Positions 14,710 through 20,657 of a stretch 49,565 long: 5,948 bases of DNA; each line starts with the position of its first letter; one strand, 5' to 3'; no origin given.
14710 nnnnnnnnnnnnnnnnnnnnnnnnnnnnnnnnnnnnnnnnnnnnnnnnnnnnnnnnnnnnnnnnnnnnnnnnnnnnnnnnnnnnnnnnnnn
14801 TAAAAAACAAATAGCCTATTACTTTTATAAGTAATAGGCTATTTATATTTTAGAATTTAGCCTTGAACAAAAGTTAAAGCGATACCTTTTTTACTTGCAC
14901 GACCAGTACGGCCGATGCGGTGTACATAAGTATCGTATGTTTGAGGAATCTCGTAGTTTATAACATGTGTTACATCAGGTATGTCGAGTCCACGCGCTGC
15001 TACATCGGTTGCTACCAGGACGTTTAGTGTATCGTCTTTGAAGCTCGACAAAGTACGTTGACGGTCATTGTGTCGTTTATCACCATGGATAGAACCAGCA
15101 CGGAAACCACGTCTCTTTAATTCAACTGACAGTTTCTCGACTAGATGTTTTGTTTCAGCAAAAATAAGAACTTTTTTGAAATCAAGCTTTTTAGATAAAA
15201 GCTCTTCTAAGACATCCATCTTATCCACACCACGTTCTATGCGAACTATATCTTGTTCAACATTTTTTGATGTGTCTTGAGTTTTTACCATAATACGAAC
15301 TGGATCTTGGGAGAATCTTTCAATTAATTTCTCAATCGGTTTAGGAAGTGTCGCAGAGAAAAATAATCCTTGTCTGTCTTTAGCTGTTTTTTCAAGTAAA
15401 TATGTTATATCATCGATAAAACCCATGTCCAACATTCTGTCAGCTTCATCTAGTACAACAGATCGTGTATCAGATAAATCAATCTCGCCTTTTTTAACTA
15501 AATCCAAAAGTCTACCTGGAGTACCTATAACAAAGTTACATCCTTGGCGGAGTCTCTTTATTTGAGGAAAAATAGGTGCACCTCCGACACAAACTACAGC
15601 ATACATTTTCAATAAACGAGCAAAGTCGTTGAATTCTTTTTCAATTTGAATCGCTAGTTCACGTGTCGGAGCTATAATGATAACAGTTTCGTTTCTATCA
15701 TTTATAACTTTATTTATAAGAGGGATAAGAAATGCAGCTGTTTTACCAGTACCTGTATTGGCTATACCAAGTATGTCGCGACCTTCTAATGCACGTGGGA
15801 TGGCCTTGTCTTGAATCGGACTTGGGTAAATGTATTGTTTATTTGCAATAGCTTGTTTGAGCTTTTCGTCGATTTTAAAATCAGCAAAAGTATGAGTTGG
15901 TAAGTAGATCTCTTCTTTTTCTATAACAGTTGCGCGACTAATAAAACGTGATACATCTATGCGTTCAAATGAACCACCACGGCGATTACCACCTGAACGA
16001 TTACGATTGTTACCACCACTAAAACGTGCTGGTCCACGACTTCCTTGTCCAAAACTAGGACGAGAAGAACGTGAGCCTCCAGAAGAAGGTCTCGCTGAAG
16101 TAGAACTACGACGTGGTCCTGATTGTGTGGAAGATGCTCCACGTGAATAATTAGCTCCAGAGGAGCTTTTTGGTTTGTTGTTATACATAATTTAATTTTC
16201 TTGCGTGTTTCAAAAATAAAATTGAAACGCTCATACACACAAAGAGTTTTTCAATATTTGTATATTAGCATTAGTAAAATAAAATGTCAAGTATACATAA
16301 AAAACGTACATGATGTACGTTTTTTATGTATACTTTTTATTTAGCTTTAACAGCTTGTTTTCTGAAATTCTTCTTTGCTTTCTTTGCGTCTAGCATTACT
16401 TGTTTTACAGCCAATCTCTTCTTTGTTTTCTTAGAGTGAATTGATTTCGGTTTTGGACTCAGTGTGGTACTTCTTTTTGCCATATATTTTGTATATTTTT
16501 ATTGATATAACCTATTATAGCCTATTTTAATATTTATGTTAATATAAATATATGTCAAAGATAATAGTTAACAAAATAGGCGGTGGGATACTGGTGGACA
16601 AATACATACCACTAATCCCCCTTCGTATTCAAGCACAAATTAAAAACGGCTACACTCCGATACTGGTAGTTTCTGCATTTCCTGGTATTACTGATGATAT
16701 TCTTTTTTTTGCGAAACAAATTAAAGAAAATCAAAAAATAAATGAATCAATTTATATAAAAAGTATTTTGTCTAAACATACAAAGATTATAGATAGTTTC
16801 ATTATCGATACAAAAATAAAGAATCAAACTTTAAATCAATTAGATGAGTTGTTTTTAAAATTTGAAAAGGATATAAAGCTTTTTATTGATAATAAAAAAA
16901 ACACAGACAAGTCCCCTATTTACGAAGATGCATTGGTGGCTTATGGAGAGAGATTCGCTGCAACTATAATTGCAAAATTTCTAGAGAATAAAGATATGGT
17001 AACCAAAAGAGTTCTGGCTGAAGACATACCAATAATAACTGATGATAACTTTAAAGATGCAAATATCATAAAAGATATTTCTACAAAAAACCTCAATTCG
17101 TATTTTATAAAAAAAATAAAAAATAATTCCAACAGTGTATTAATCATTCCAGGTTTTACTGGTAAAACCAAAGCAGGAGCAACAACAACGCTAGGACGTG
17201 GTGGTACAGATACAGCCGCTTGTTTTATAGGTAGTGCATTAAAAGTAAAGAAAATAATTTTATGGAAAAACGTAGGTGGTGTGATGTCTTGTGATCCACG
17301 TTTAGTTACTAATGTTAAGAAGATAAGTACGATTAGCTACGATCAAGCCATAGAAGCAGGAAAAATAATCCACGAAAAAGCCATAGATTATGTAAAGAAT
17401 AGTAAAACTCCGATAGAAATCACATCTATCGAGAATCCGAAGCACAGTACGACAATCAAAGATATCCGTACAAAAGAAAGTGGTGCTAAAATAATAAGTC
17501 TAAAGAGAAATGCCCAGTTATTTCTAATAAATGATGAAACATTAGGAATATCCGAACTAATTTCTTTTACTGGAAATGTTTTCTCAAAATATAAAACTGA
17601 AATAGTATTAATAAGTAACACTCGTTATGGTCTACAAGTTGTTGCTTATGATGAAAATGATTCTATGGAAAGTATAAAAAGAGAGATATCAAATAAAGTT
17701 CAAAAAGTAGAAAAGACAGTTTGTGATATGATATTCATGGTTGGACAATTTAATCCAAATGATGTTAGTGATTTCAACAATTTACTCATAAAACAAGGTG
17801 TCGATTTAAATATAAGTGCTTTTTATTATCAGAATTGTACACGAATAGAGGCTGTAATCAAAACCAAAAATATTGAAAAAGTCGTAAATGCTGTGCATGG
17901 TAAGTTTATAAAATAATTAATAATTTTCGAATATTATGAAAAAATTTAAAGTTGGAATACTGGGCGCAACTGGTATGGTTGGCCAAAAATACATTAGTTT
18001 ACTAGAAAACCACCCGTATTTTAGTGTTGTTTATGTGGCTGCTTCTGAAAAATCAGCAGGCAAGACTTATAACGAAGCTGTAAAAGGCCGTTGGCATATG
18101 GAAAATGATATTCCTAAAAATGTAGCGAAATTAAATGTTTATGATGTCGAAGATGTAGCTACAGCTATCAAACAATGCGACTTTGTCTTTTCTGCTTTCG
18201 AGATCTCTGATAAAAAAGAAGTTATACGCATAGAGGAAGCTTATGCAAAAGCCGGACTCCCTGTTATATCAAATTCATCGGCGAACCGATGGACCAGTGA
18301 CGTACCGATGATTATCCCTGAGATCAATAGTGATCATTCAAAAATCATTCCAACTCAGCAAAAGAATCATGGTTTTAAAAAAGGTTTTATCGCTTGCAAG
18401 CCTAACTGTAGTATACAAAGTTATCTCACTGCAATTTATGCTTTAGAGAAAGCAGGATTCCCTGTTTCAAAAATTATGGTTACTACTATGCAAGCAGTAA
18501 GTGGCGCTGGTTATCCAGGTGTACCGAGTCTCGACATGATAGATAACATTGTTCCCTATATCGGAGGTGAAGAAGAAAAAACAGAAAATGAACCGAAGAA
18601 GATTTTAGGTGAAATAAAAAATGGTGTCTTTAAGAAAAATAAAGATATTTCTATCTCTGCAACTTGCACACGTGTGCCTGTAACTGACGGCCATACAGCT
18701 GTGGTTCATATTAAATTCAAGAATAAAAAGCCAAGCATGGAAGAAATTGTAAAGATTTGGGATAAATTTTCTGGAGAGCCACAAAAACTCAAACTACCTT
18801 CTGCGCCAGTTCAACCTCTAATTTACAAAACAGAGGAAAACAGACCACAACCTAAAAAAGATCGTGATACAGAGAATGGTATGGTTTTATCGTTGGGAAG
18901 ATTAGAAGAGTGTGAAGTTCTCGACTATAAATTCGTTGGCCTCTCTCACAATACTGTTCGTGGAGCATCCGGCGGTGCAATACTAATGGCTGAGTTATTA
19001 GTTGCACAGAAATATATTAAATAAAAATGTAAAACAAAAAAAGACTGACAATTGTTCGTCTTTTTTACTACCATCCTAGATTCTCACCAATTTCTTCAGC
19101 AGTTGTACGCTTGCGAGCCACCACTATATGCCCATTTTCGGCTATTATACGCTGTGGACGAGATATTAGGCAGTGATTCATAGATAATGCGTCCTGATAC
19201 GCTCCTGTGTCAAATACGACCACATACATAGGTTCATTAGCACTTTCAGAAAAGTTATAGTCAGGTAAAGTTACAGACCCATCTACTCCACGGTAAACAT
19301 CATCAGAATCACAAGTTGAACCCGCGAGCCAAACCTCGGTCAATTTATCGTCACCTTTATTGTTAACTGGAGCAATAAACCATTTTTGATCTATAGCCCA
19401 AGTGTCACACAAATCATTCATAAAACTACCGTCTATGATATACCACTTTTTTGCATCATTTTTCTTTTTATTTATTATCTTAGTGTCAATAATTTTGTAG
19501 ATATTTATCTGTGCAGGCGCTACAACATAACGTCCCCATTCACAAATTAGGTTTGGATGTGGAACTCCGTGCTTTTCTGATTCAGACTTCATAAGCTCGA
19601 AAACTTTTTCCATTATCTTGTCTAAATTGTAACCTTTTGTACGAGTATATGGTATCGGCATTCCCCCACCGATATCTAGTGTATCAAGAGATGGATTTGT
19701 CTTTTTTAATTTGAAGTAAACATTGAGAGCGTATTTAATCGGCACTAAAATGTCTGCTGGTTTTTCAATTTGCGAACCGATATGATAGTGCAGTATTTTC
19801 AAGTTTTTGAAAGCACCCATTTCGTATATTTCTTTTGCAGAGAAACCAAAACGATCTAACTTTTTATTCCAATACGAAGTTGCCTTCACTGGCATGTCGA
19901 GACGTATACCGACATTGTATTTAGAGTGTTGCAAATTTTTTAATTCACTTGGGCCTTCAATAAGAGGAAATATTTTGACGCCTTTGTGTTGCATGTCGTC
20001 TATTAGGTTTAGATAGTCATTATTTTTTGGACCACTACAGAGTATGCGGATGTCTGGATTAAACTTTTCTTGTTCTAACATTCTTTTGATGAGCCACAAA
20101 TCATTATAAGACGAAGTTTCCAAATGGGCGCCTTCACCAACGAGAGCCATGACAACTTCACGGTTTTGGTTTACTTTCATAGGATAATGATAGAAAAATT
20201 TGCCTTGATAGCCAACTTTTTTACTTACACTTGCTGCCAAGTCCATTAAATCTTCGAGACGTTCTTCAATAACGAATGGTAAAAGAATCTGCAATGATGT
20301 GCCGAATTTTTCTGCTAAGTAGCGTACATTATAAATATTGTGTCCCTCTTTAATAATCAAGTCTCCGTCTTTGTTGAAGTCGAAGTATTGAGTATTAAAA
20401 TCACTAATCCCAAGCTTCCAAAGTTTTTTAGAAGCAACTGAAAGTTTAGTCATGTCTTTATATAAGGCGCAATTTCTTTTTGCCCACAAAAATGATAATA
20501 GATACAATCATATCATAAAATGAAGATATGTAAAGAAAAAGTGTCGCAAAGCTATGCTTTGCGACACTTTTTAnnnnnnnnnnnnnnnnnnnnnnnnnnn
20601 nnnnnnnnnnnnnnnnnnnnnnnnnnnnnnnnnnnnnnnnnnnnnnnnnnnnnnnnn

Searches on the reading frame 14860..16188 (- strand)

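Call 38: search_protein_families(library=pfam, proteins=[window:14860-16188:-], max_evalue=0.001)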
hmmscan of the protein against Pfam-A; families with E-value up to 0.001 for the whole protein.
window:14860-16188:- (443 aa): 5 families
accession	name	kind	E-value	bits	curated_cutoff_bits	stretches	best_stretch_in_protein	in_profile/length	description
PF00270.35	DEAD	-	2.3e-49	167.8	26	1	123-287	1-166/167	DEAD/DEAH box helicase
PF00271.37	Helicase_C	-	1.3e-33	115.9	23.5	1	322-431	1-109/110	Helicase conserved C-terminal domain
PF04851.21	ResIII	-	7.3e-09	36.2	22.5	1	126-281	8-162/164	Type III restriction enzyme, res subunit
PF16203.11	ERCC3_RAD25_C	-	0.00036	20.3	27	1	338-432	61-152/248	ERCC3/RAD25/XPB C-terminal helicase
PF13604.12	AAA_30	-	0.00043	20.5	27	0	125-249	5-97/191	AAA domain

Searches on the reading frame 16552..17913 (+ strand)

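Call 38: search_protein_families(library=pfam, proteins=[window:16552-17913:+], max_evalue=0.001)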
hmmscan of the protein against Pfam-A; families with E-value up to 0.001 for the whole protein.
window:16552-17913:+ (454 aa): 1 family
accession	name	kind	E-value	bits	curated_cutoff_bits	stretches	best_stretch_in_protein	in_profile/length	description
PF00696.33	AA_kinase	-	1.3e-30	107.3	24.9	1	3-292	1-234/234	Amino acid kinase family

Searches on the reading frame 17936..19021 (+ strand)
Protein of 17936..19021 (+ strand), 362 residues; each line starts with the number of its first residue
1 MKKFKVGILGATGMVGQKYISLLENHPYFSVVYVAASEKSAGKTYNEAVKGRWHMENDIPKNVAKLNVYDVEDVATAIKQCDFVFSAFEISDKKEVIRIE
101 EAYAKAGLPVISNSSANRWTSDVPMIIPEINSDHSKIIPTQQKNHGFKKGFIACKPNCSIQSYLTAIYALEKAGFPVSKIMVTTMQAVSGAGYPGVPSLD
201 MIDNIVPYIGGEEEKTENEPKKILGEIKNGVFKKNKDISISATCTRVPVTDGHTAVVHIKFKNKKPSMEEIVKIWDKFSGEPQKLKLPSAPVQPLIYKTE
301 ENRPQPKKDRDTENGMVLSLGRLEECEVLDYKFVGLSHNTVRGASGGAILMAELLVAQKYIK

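Call 38: search_protein_families(library=pfam, proteins=[window:17936-19021:+], max_evalue=0.001)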
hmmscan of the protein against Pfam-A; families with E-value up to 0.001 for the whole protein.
window:17936-19021:+ (362 aa): 5 families
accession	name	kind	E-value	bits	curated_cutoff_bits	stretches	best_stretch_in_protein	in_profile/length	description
PF02774.23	Semialdhyde_dhC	-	2.1e-33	116.5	26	1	170-341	4-183/184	Semialdehyde dehydrogenase, dimerisation domain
PF01118.30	Semialdhyde_dh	-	7e-30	104.4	26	1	5-136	1-119/121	Semialdehyde dehydrogenase, NAD binding domain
PF13460.12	NAD_binding_10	-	2.7e-05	24.5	27.2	1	10-115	1-97/184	NAD(P)H-binding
PF01370.27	Epimerase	-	0.0003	20.7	20.9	1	8-102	3-86/240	NAD dependent epimerase/dehydratase family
PF03435.24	Sacchrp_dh_NADP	-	0.00068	20.4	25.1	0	6-95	1-83/129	Saccharopine dehydrogenase NADP binding domain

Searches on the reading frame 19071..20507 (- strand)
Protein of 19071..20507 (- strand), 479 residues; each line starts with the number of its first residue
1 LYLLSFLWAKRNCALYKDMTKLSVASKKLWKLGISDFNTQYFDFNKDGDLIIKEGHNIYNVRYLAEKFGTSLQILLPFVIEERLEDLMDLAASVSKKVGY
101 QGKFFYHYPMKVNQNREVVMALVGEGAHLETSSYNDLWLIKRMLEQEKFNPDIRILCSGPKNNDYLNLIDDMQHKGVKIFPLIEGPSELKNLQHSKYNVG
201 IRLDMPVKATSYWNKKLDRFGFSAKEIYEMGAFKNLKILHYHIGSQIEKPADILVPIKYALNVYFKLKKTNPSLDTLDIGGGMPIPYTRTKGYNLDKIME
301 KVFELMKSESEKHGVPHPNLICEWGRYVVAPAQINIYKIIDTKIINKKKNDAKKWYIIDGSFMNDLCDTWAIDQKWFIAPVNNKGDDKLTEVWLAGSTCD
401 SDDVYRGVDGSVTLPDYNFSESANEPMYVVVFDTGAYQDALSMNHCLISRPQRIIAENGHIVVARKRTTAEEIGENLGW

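Call 38: search_protein_families(library=pfam, proteins=[window:19071-20507:-], max_evalue=0.001)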
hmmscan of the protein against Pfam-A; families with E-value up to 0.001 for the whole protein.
window:19071-20507:- (479 aa): 2 families
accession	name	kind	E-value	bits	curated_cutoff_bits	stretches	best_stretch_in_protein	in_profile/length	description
PF02784.22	Orn_Arg_deC_N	-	6.1e-23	81.9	23.4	1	99-330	16-247/247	Pyridoxal-dependent decarboxylase, pyridoxal binding domain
PF00278.28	Orn_DAP_Arg_deC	-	1.6e-06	28.8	23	1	342-404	12-73/95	Pyridoxal-dependent decarboxylase, C-terminal sheet domain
